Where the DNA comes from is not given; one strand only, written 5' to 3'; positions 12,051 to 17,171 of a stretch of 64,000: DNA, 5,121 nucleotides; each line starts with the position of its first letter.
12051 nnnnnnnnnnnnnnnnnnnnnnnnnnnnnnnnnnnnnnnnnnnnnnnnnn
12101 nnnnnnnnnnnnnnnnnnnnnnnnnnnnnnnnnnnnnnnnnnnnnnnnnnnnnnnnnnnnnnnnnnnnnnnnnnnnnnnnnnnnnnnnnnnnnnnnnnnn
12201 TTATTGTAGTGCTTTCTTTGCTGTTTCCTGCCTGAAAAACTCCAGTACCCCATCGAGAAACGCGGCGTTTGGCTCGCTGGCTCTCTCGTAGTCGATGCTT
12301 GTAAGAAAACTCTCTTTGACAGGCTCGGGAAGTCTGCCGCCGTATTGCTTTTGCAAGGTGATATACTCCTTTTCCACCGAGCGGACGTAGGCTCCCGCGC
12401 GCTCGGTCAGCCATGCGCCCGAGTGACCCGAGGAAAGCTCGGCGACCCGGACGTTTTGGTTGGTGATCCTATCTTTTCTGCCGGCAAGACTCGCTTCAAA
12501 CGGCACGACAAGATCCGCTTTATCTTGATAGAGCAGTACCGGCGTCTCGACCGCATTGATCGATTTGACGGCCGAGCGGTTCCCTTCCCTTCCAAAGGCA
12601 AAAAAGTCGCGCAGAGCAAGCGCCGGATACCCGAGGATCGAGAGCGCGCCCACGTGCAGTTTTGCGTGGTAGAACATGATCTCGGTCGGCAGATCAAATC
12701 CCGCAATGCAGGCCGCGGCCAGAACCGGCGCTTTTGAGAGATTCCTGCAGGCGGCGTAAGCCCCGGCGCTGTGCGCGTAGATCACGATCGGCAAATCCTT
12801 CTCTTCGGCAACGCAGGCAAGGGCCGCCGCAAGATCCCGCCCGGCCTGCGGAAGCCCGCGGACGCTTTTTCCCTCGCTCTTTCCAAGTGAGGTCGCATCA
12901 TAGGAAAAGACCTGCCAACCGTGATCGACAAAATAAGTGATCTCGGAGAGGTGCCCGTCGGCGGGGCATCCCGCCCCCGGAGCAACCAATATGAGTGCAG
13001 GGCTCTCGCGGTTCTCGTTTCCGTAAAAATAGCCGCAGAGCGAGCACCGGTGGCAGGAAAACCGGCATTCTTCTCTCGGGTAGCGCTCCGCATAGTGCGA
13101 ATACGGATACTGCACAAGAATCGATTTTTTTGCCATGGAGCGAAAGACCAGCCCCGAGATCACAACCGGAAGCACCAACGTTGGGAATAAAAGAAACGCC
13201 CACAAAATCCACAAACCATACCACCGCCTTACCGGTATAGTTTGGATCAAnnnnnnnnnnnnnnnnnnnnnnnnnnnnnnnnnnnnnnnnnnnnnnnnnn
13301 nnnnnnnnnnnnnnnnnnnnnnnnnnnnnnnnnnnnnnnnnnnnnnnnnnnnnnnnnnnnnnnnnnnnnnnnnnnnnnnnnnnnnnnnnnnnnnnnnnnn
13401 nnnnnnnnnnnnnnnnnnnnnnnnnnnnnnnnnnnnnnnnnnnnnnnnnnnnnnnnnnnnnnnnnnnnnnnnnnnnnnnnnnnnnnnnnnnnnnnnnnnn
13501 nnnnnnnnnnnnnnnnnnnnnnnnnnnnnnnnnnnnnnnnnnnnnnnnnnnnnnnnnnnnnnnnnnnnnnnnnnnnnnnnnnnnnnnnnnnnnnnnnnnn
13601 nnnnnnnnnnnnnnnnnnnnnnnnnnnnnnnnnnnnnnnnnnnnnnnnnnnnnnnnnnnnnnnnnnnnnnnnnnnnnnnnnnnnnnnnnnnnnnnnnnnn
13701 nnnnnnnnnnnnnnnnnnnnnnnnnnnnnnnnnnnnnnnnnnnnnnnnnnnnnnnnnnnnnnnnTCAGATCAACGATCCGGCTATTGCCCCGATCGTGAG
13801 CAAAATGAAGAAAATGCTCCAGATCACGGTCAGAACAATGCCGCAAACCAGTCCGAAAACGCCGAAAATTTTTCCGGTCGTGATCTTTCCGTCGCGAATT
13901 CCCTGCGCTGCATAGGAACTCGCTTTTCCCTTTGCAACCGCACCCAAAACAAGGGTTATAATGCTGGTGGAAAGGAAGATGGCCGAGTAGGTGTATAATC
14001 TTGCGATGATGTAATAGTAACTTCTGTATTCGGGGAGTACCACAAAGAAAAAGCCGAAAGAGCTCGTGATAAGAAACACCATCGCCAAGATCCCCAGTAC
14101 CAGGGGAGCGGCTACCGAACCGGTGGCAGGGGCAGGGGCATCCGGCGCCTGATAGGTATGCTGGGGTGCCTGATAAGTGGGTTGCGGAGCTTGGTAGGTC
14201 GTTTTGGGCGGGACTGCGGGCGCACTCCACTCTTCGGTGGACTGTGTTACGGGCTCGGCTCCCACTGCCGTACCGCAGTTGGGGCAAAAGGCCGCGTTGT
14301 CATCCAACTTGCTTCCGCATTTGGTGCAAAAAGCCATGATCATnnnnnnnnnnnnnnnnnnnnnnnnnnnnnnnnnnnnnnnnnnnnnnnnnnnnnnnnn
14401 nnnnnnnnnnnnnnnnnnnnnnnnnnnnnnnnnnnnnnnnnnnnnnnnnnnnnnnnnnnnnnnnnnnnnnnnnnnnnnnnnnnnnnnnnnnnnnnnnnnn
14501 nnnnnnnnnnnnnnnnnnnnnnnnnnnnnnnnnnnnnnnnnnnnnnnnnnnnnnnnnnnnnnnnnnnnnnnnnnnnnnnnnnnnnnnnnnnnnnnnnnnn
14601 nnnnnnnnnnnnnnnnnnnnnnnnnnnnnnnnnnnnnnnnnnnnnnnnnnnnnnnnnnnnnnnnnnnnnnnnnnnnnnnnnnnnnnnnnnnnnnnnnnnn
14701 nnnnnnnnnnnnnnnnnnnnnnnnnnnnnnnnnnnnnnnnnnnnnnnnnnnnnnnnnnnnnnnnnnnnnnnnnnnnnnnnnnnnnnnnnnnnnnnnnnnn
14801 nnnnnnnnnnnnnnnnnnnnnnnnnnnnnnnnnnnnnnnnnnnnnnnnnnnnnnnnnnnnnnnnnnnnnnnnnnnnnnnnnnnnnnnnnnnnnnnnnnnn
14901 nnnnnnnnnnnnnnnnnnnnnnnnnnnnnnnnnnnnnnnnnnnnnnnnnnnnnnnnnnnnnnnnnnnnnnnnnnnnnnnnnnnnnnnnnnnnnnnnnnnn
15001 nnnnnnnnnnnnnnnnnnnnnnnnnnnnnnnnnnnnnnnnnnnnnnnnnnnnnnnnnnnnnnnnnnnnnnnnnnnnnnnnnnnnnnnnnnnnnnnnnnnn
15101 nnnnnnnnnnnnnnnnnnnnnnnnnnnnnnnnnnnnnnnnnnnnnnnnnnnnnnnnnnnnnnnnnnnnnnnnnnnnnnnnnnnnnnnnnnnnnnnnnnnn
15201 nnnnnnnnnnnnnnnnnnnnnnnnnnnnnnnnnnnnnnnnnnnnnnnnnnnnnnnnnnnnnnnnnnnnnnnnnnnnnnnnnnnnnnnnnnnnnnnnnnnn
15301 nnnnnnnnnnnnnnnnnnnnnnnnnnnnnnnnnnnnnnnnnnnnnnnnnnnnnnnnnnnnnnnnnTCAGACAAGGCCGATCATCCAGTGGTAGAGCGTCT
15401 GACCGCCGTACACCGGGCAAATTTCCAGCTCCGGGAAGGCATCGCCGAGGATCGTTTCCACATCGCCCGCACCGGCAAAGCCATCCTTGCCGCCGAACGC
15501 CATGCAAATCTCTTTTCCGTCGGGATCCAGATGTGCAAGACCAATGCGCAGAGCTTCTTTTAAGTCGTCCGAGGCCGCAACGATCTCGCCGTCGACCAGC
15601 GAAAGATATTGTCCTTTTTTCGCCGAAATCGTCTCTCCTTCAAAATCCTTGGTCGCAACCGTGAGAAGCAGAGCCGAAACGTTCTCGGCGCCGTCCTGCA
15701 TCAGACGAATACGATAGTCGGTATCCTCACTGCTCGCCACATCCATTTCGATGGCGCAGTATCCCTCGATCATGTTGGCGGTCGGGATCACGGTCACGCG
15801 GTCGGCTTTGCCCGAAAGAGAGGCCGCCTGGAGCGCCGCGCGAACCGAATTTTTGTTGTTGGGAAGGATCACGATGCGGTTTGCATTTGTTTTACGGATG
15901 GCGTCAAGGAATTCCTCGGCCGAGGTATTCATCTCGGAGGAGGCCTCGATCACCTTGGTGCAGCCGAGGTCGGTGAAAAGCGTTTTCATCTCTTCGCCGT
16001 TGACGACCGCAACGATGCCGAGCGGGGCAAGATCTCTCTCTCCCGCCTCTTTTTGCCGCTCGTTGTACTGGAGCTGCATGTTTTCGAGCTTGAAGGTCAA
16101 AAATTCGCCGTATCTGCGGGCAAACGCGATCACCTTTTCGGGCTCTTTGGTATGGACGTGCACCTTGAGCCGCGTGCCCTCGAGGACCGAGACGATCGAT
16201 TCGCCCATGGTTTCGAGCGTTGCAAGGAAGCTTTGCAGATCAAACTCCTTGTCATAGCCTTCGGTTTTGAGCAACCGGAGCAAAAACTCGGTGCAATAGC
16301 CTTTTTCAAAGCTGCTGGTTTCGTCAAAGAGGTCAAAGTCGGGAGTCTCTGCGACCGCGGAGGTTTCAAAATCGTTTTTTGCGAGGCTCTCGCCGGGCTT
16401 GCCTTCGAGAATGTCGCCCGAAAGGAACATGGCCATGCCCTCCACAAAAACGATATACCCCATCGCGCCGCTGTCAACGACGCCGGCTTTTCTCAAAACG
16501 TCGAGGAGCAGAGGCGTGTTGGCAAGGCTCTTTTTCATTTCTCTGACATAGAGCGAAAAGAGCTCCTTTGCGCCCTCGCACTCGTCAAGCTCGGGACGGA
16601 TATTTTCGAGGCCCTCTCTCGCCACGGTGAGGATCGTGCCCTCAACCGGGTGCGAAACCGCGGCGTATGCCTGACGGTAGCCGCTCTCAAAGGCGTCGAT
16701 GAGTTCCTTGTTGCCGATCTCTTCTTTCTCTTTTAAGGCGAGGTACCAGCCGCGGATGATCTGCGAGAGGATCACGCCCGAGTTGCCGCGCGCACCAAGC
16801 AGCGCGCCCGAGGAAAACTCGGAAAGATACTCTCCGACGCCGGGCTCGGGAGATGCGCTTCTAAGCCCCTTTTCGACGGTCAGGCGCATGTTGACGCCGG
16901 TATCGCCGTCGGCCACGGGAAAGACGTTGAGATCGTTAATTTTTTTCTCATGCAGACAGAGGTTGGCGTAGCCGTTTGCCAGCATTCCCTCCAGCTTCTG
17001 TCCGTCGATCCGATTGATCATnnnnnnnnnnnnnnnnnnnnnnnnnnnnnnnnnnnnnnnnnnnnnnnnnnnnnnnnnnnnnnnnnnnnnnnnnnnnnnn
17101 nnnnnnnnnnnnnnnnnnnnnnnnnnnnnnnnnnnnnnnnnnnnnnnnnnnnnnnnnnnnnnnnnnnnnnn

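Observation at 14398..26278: Eleven-gene, about 12-kb minus-strand operon: candidate exogenous-lipid scavenging and re-acylation system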

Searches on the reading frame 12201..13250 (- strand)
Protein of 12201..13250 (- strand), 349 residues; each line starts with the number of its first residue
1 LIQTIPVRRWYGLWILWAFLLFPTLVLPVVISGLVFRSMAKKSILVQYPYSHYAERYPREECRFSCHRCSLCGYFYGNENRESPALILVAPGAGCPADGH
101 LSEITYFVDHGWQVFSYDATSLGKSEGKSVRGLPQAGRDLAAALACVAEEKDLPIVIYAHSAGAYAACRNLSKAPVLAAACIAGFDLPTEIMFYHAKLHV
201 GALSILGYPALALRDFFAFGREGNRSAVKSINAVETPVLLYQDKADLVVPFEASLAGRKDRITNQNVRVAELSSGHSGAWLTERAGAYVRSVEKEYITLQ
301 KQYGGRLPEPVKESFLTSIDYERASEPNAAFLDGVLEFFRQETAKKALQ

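Call 5: search_protein_families(library=pfam, proteins=[window:12201-13250:-], max_evalue=0.1)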
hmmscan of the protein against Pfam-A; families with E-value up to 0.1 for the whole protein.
window:12201-13250:- (349 aa): 2 families
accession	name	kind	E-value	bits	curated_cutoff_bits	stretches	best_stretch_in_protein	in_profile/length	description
PF12146.15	Hydrolase_4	-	2.2e-09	37.4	27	1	85-176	5-99/239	Serine aminopeptidase, S33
PF12697.13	Abhydrolase_6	-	3.9e-06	28.1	26.3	1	87-227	1-146/217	Alpha/beta hydrolase family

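Call 57: search_protein_families(library=ncbifam, proteins=[window:12201-13136:-], max_evalue=0.00001)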
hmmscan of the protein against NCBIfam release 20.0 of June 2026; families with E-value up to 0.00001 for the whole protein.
window:12201-13136:- (311 aa): 0 families

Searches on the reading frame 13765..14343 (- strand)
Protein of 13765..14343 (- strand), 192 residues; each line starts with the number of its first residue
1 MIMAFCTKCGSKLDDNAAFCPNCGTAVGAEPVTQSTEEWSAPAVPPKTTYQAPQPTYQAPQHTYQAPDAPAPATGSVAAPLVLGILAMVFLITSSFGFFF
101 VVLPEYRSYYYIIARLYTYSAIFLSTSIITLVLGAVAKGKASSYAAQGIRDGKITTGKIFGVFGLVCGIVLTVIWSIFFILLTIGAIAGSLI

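Call 5: search_protein_families(library=pfam, proteins=[window:13765-14343:-], max_evalue=0.1)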
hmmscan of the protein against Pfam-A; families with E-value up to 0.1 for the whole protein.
window:13765-14343:- (192 aa): 10 families
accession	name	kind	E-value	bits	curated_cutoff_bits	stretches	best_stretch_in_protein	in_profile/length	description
PF13240.11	Zn_Ribbon_1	-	1.3e-09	38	25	1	5-26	1-22/23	zinc-ribbon domain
PF12773.13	DZR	-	2.5e-05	24.8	27.3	1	4-24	25-45/45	Double zinc ribbon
PF13248.11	Zn_ribbon_3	-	3.1e-05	23.7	27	1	6-25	5-24/26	zinc-ribbon domain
PF24460.1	DUF7575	-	0.0006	19.6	28.5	1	6-27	6-27/28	Domain of unknown function (DUF7575)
PF08271.17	Zn_Ribbon_TF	-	0.003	17.5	29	0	5-16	21-32/43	TFIIB zinc-binding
PF14803.11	Zn_ribbon_Nudix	-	0.0057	17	25.6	0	19-27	2-10/34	Nudix N-terminal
PF17032.10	Zn_ribbon_15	-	0.008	17.4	28.9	1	4-24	53-73/73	zinc-ribbon family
PF18912.6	DZR_2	-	0.03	14.6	27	1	4-30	22-49/56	Double zinc ribbon domain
PF13920.12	zf-C3HC4_3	-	0.078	13.2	27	0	3-27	23-46/49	Zinc finger, C3HC4 type (RING finger)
PF06906.16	DUF1272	-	0.09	13.3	25.3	0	4-31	30-55/57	Protein of unknown function (DUF1272)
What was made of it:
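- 13765..14343 (-): g12: Zn-ribbon plus 3-TM membrane protein, 54 nt after g11 with no terminator between them. Zn_Ribbon_1 (call 5).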

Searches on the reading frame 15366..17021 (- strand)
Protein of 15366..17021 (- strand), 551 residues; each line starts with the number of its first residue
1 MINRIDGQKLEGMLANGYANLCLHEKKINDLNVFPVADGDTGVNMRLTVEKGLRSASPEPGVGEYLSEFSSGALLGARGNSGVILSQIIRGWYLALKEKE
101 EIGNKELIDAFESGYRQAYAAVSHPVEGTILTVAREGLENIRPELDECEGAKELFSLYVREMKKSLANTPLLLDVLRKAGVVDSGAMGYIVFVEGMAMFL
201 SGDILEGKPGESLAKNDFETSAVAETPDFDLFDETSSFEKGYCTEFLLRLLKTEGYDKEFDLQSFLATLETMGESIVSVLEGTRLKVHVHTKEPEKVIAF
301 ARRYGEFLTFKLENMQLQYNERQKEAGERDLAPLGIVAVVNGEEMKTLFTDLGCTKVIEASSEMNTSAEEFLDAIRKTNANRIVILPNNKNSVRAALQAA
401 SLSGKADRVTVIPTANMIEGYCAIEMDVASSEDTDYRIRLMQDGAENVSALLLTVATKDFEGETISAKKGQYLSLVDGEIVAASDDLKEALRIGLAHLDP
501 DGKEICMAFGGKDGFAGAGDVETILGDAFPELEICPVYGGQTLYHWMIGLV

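Call 4: search_protein_families(library=pfam, proteins=[window:15366-17021:-], max_evalue=0.01)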
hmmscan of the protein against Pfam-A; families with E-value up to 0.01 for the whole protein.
window:15366-17021:- (551 aa): 4 families
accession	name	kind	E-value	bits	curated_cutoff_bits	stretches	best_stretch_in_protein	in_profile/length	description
PF13684.11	FakA-like_C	-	1.2e-46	159.3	23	1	335-549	1-214/216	Fatty acid kinase subunit A-like, C-terminal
PF02734.22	Dak2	-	3.6e-33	115.3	27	1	35-197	1-173/174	DAK2 domain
PF21645.3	FakA-like_M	-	2e-21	76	24.9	1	240-321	2-79/80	Fatty acid kinase subunit A-like, middle domain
PF18929.5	DUF5678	-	0.0004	20.6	23.2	1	469-493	7-31/49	Family of unknown function (DUF5678)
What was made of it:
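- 15366..17021 (-): g10: FakA-type fatty acid kinase (paralog). Dak2 + FakA_M + FakA_C (call 4).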

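Call 6: search_protein_families(library=ncbifam, proteins=[window:15366-17021:-], max_evalue=0.001)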
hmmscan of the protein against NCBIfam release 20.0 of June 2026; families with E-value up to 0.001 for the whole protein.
window:15366-17021:- (551 aa): 3 families
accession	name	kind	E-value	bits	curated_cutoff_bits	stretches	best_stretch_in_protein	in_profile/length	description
TIGR03599.1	YloV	subfamily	8.8e-142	473.3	396.1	1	11-550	2-529/530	DAK2 domain fusion protein YloV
NF038248.1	FakA_VfrB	equivalog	1.6e-103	347.1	975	1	4-548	2-546/549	fatty acid kinase catalytic subunit FakA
NF011049.0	PRK14479.1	subfamily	0.0002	20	492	1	7-117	361-474/568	dihydroxyacetone kinase family protein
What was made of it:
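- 15366..17021 (-): TIGR03599 at 473 bits against a cut-off of 396 (call 6).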
